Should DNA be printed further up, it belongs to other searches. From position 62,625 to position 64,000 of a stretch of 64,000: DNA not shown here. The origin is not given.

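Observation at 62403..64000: Rex-linked [FeFe]-hydrogenase-like protein that appears to have lost the canonical H-cluster cysteine ligands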

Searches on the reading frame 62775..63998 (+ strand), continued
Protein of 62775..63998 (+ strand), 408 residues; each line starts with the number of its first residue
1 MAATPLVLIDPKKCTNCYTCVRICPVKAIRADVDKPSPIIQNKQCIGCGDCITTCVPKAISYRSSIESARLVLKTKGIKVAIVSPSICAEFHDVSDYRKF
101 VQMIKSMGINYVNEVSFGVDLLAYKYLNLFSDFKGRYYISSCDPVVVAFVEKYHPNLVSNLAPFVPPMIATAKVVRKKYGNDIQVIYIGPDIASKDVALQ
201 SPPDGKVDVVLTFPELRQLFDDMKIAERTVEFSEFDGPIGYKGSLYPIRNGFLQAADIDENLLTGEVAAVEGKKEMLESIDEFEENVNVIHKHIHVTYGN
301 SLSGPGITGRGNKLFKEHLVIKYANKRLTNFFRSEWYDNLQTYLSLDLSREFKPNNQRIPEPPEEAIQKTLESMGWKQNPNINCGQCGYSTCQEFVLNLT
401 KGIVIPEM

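Call 8: search_solved_structures(query=window:62775-63998:+, max_evalue=0.01, show_alignments=3)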
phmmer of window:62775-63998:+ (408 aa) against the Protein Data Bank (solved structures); distinct sequences matched with E-value up to 0.01: 61 (the best 60 are shown).
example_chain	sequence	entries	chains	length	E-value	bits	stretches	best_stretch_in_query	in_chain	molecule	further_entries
7p5h_A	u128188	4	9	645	3.2e-21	78.8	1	8-243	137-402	Fe-hydrogenase, subunit alpha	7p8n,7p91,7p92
7qv7_D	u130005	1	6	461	5.1e-17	65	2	5-88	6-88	Hydrogen dependent carbon dioxide reductase subunit HydA2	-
8a6t_A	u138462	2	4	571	3.5e-14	55.6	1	7-276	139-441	Electron bifurcating hydrogenase subunit HydA1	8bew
9rkm_A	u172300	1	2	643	9.7e-12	47.6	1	10-256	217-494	[FeFe]-hydrogenase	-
30jk_A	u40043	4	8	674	1.1e-11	47.4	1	10-256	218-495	[FeFe]-hydrogenase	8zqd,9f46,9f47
1hfe_L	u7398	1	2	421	2.8e-11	46.1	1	7-200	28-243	PROTEIN (FE-ONLY HYDROGENASE (E.C.1.18.99.1) (LARGER SUBUNIT))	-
8rtg_A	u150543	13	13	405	1e-10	44.2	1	7-199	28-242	Periplasmic [Fe] hydrogenase large subunit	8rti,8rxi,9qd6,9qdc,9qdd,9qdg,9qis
9hpx_A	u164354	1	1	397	1.2e-10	44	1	7-200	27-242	Periplasmic [Fe] hydrogenase large subunit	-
6sg2_AAA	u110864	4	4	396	1.2e-10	44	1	7-200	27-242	Periplasmic [Fe] hydrogenase large subunit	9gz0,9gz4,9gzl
9r9v_A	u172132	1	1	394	1.4e-10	43.8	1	7-200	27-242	Periplasmic [Fe] hydrogenase large subunit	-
1e08_A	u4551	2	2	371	1.5e-10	43.7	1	7-200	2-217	[FE]-HYDROGENASE (LARGE SUBUNIT) | PERIPLASMIC [FE] HYDROGENASE LARGE SUBUNIT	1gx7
9gnk_A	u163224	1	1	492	1.7e-10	43.5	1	7-199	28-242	Periplasmic [Fe] hydrogenase large subunit,Periplasmic [Fe] hydrogenase small subunit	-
8ru6_B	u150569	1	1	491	2.7e-10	42.8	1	7-199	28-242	Periplasmic [Fe] hydrogenase large subunit,CpI,Periplasmic [Fe] hydrogenase small subunit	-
9gbu_A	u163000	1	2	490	2.9e-10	42.7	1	7-199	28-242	Periplasmic [Fe] hydrogenase large subunit,Periplasmic [Fe] hydrogenase small subunit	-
8ryh_A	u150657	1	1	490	3e-10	42.7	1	7-199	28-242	Periplasmic [Fe] hydrogenase large subunit,Periplasmic [Fe] hydrogenase small subunit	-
7p5h_B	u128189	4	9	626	0.00057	22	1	7-60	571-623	Fe-hydrogenase, subunit beta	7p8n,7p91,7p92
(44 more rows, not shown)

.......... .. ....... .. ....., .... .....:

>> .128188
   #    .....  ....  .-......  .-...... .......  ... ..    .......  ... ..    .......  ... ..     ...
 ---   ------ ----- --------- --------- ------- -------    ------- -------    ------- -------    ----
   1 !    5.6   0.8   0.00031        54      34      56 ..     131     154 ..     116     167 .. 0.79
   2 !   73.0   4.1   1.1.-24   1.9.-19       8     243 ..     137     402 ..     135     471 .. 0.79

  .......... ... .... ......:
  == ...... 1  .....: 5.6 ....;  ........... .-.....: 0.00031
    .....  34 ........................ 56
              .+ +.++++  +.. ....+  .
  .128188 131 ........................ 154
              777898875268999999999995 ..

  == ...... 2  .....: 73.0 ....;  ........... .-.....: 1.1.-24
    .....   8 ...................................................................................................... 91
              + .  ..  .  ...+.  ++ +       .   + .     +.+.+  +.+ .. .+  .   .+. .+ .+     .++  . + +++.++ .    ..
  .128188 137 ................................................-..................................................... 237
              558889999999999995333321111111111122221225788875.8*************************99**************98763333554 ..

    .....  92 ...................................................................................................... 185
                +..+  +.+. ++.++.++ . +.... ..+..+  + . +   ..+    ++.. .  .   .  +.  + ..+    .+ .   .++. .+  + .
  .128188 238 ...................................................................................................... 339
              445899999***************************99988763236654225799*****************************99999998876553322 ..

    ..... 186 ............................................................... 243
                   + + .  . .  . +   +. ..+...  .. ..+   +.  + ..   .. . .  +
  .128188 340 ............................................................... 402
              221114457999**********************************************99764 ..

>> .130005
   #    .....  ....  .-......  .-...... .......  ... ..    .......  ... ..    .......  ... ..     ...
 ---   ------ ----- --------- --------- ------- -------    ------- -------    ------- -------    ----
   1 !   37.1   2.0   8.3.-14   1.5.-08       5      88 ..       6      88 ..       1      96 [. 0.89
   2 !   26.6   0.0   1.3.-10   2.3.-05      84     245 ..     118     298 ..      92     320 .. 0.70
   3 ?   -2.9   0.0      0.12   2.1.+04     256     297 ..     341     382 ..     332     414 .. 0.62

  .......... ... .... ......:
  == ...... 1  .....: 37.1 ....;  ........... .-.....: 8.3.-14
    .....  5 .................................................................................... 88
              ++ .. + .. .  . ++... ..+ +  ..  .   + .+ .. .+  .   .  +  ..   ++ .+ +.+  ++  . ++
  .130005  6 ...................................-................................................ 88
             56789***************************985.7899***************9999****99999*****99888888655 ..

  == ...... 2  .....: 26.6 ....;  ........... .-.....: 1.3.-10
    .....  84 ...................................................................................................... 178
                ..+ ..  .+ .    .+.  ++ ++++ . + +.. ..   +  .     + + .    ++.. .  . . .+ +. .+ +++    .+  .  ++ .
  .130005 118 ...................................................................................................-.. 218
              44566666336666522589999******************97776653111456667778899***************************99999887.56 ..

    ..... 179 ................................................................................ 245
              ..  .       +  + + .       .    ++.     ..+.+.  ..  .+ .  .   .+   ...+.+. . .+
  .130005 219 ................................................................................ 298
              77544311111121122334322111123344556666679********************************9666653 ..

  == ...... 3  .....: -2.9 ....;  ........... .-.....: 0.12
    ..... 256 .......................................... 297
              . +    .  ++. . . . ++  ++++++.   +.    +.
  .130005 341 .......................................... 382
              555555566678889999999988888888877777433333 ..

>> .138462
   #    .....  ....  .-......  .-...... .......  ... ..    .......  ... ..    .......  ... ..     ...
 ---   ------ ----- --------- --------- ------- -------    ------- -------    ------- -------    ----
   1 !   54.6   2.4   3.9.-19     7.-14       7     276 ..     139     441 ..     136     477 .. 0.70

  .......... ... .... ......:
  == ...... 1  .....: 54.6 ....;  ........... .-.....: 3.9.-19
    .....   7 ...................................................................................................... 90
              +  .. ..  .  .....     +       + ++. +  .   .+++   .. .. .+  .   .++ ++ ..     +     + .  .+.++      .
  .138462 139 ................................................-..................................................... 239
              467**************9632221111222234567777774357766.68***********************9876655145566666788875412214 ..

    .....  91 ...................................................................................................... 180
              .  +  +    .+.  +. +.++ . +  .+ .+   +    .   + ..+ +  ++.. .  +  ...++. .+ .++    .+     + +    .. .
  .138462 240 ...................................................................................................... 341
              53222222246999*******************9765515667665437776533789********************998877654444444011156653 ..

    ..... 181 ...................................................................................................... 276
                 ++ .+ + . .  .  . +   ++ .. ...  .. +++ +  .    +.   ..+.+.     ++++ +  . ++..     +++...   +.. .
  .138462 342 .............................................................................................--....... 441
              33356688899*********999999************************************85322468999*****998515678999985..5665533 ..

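Call 11: search_protein_families(library=pfam, proteins=[P0001], max_evalue=1)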
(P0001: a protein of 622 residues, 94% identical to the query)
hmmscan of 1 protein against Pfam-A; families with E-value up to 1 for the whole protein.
P0001 (622 aa): 24 families
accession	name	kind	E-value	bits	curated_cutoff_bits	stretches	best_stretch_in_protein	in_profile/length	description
PF02906.19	Fe_hyd_lg_C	-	4.7e-30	105.5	22.1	1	80-285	4-224/245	Iron only hydrogenase large subunit, C-terminal domain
PF12838.12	Fer4_7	-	3.8e-09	37.3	27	3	13-57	1-50/52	4Fe-4S dicluster domain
PF04060.18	FeS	-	3.3e-08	33.6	23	1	380-409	2-31/33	Putative Fe-S cluster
PF13237.11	Fer4_10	-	8.4e-08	32.5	25.5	1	7-55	2-52/53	4Fe-4S dicluster domain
PF12837.12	Fer4_6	-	2e-07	31.1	25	2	7-29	2-24/24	4Fe-4S binding domain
PF00037.32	Fer4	-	8.2e-07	29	21.1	2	7-30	1-24/24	4Fe-4S binding domain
PF13187.11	Fer4_9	-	1.3e-06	28.8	27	1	13-59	1-51/52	4Fe-4S dicluster domain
PF25160.1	LdpA_Fe-S-bd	-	5.3e-05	23.4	27.6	1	13-64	4-47/49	LdpA Fe-S cluster-binding domain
PF12797.12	Fer4_2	-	8.3e-05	22.7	24.5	2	7-26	3-22/22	4Fe-4S binding domain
PF14697.11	Fer4_21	-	0.00015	22.2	35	2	8-60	2-57/59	4Fe-4S dicluster domain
PF13188.13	PAS_8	-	0.00029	21.1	21.8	1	461-505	5-51/65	PAS domain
PF13183.11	Fer4_8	-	0.0024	18.8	27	1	12-27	52-67/68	4Fe-4S dicluster domain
PF13484.11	Fer4_16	-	0.0031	18.7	30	2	13-32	1-20/66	4Fe-4S double cluster binding domain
PF13426.13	PAS_9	-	0.0058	17.3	27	1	469-564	3-102/103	PAS domain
PF21522.3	MreB-like_C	-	0.027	15.5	27.8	1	388-437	5-54/123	Archaeal actin homologue MreB-like, C-terminal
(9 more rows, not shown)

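Call 12: search_protein_families(library=ncbifam, proteins=[P0001], max_evalue=0.1)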
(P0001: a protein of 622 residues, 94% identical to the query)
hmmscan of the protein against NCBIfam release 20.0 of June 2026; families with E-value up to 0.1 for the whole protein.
P0001 (622 aa): 82 families (the best 25 are shown)
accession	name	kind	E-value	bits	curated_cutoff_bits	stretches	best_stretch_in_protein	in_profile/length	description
TIGR04105.1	FeFe_hydrog_B1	subfamily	1.1e-39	136.5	450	1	20-252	166-398/462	monomeric [FeFe] hydrogenase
TIGR02512.1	FeFe_hydrog_A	subfamily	4.3e-22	78.5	405.95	1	7-241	2-271/375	[FeFe] hydrogenase, group A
NF040763.1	FeFe_hydrog_A6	exception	2e-15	56.2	765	1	6-242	139-410/571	NADH-dependent [FeFe] hydrogenase, group A6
TIGR01944.1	rnfB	subfamily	3.2e-11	43.1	68.7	2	6-68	107-168/190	RnfABCDGE type electron transport complex subunit B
NF040762.1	Hydr_FeFe_Clost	exception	1.3e-09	37.2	900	1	7-241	139-408/572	ferredoxin hydrogenase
NF038196.1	ferrodoxin_EFR1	subfamily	2.3e-09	37.6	75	1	10-65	183-234/242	EFR1 family ferrodoxin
NF040864.1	HgcB_ferredoxin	equivalog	5.5e-09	35.8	99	1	8-75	10-76/93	mercury methylation ferredoxin HgcB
TIGR02163.1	napH_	subfamily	2.3e-08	33.9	213.05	1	10-63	199-254/255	NapH/MauN family ferredoxin-type protein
NF007013.0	PRK09477.1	equivalog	4.4e-08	32.5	234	1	9-67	221-281/286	quinol dehydrogenase ferredoxin subunit NapH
NF045992.1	CircClkLdpA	equivalog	5.9e-08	32.2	450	1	10-105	101-196/360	circadian clock protein LdpA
NF041836.1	rnfB_Methano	equivalog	7.2e-08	32.2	445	1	14-67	143-195/265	Rnf electron transport complex subunit RnfB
TIGR02700.1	flavo_MJ0208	hypoth_equivalog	8.3e-08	31.8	251.35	1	8-66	144-200/234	dihydromethanopterin reductase (acceptor)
NF003475.0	PRK05113.1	equivalog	2.9e-07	30.5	203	1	7-64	108-164/190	electron transport complex subunit RsxB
NF043039.1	HgcAB_like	equivalog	2.9e-07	30.4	285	1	7-60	295-349/350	HgcAB-like fusion protein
NF005503.0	PRK07118.1-2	equivalog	5.4e-07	29.1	252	1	5-29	160-184/292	RnfABCDGE type electron transport complex subunit B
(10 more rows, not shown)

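Call 13: find_encoding_contigs(protein=P0001, flank=10000, max_places=3)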
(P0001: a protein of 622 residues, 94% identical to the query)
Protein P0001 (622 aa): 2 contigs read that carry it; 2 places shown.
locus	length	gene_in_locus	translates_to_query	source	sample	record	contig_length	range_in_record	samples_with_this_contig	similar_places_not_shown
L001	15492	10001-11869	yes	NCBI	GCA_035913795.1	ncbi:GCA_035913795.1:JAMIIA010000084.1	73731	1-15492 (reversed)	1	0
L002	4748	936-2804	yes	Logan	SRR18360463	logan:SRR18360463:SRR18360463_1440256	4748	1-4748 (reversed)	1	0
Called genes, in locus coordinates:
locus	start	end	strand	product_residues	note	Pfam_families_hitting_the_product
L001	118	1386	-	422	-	PF08245:Mur_ligase_M, PF02875:Mur_ligase_C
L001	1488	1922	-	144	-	PF14512:TM1586_NiRdase (faint), PF00881:Nitroreductase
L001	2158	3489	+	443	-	PF13638:PIN_4, PF02562:PhoH, PF13604:AAA_30 (faint)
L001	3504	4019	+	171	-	PF00300:His_Phos_1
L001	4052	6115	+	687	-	PF13089:PP_kinase_N, PF02503:PP_kinase, PF17941:PP_kinase_C_1, PF13091:PLDc_2 (weak), PF13090:PP_kinase_C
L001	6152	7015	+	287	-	PF00459:Inositol_P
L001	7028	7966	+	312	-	PF03279:Lip_A_acyltrans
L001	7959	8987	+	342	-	PF00535:Glycos_transf_2, PF10111:Glyco_tranf_2_2 (weak), PF13641:Glyco_tranf_2_3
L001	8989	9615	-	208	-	PF06971:Put_DNA-bind_N, PF01408:GFO_IDH_MocA (weak), PF02629:CoA_binding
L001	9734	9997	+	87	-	PF01257:2Fe-2S_thioredx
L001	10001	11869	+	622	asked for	PF00037:Fer4 (weak), PF12837:Fer4_6 (weak), PF12838:Fer4_7 (weak), PF13187:Fer4_9 (weak), PF13237:Fer4_10, PF02906:Fe_hyd_lg_C, PF04060:FeS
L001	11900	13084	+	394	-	PF07228:SpoIIE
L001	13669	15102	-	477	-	PF00224:PK, PF02887:PK_C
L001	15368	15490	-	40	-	?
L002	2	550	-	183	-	?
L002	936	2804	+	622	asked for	PF00037:Fer4 (weak), PF12837:Fer4_6 (weak), PF12838:Fer4_7 (weak), PF13187:Fer4_9 (weak), PF13237:Fer4_10, PF02906:Fe_hyd_lg_C, PF04060:FeS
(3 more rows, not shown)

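Call 26: search_protein_representatives(protein=P0001)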
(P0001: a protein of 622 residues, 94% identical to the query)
Query: 622 residues. Proteins with E-value up to 0.001 (for the whole library): 4073; up to 1e-10: 1774; up to 1e-30: 476. The best 150 are listed.
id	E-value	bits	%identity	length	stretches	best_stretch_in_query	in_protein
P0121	3.3e-219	745.6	54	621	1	2-617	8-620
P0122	9.9e-187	638.3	47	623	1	8-619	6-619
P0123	2.1e-146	505.2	41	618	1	4-614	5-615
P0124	8.5e-141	486.7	41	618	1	4-614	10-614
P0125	7.5e-140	483.5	48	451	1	169-617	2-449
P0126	5.9e-138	477.3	39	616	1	6-613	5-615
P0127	3.7e-134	464.7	37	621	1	6-613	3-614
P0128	9.0e-132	456.8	36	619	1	6-613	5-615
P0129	1.1e-131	456.5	37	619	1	11-619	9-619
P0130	6.7e-113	394.5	47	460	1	6-415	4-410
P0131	6.9e-112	391.2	46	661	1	4-443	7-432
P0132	2.7e-103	362.8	39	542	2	22-355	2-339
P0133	3.0e-92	326.3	52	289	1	8-291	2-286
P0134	1.4e-89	317.5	39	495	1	6-442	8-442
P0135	1.8e-88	313.9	40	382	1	245-617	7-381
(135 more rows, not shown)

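Call 30: find_related_loci(query=A1, collection=genome_contigs, flank=6000)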
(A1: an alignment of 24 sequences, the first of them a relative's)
Query A1 (622 aa) in genome_contigs; peptide patterns used: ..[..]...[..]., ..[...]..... (x = any residue, [..] = any of these).
579 stretches matched a pattern; 442 encode a relative of the query (tblastn E <= 1e-3); the best 80 are kept; 80 distinct loci.
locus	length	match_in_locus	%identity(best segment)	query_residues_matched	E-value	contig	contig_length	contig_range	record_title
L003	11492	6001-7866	100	1-622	0e+0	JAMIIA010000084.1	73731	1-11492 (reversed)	MAG: Bacteroidales bacterium isolate RA_AS_maxbin.060 k201_1120981, whole genome shotgun sequence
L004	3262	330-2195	74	1-622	0e+0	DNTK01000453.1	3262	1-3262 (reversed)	MAG TPA_asm: Bacteroidales bacterium isolate UBA10428 contig_15738, whole genome shotgun sequence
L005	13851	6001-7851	70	1-617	0e+0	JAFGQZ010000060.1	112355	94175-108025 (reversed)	MAG: Bacteroidales bacterium isolate Zod_Metabat.800 k87_7356782, whole genome shotgun sequence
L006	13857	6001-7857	70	1-619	0e+0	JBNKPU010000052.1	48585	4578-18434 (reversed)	MAG: Bacteroidales bacterium isolate G1.bin.32.orig k141_306644, whole genome shotgun sequence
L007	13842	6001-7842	71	6-619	0e+0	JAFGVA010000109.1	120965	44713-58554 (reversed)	MAG: Bacteroidales bacterium isolate ZodW_Metabat.117 k87_7858583, whole genome shotgun sequence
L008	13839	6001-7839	70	1-613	0e+0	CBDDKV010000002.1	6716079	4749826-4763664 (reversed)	MAG: Bacteroidales bacterium isolate 9480fe01-225e-458e-b31c-9252802a2ee0 genome assembly, contig: contig_2, whole genom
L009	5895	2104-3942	69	1-613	0e+0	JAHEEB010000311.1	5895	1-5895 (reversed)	MAG: Bacteroidetes bacterium isolate Ww25 NODE_9100_length_5895_cov_1.599238, whole genome shotgun sequence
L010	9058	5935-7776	66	5-618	0e+0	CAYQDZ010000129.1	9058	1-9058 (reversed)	MAG TPA_asm: uncultured Bacteroidales bacterium isolate binchicken_co116_374 genome assembly, contig: NODE_8901_length_9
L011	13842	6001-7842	65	5-618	0e+0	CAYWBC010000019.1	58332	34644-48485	MAG TPA_asm: uncultured Bacteroidales bacterium isolate binchicken_co129_395 genome assembly, contig: NODE_1186_length_5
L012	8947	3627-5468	64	5-618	0e+0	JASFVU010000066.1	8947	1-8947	MAG: Bacteroidales bacterium isolate D1105M20metaG_Bin_9 D1105M20metaG_FD_scaffold_2245_c1, whole genome shotgun sequenc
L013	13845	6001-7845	64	5-619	0e+0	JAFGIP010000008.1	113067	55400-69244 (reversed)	MAG: Bacteroidales bacterium isolate Zod_Metabat.217 k87_858039, whole genome shotgun sequence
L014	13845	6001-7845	62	5-619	0e+0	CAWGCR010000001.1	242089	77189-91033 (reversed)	MAG: uncultured Bacteroidales bacterium isolate MFD03804.bin.2.165 genome assembly, contig: contig_1186, whole genome sh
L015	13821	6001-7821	64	5-613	0e+0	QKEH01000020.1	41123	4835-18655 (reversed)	MAG: Bacteroidetes bacterium isolate SZUA-471 scaffold_3174, whole genome shotgun sequence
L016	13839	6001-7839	58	5-617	0e+0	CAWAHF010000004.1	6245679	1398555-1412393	MAG: uncultured Bacteroidales bacterium isolate MFD02416.bin.1.317 genome assembly, contig: contig_49773, whole genome s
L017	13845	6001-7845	59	5-619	0e+0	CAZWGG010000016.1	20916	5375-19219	MAG TPA_asm: uncultured Bacteroidales bacterium isolate binchicken_co129_198 genome assembly, contig: NODE_7227_length_2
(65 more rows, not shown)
